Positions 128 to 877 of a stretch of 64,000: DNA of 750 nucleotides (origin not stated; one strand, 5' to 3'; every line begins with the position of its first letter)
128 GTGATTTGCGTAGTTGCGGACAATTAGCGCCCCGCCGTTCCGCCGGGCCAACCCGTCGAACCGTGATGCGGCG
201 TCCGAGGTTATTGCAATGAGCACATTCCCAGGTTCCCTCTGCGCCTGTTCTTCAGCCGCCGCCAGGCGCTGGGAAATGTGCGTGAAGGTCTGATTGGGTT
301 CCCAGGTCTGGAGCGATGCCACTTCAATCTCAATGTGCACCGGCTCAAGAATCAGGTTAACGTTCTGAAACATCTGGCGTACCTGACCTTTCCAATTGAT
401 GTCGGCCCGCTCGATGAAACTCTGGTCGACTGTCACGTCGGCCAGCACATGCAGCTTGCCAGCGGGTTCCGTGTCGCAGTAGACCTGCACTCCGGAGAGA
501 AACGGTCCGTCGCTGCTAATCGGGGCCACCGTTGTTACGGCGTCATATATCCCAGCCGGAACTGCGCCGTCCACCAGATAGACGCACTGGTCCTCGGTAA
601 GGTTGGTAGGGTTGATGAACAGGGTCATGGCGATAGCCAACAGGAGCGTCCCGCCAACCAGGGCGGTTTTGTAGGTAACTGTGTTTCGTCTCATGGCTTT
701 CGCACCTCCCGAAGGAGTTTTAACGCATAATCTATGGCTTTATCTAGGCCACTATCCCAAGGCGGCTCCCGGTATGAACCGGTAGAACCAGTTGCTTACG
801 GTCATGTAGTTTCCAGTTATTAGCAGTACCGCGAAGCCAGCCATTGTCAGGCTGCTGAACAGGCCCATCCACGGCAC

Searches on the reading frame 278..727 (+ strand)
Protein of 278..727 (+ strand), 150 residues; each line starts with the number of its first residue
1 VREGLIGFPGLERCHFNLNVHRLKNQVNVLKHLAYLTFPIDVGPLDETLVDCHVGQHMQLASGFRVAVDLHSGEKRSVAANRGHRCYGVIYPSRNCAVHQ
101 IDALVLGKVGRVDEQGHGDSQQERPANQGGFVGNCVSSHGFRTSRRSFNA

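Call 71: search_protein_families(library=padloc, alignment_id=A7, max_evalue=0.00001)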
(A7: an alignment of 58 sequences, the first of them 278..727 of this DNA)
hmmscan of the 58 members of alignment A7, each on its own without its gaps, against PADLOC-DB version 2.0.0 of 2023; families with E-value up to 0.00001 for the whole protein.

A. member 1, window:278-727:+ (150 aa): 0 families

B. families by the number of members that match (of 58 scanned): 7 families
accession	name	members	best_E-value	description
PDLC01078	C3a156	1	2.7e-21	oxidoreductase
PDLC03839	LeoA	1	9e-21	-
PDLC03841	LeoBC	1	5.4e-16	-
PDLC01851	CARF3--CARF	1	1.3e-08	-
PDLC01855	CARF3--CARF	1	1.5e-08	-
PDLC04140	mad8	1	8.1e-07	mads_8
PDLC02012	SAVED5--SAVED_TIR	1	9.8e-06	-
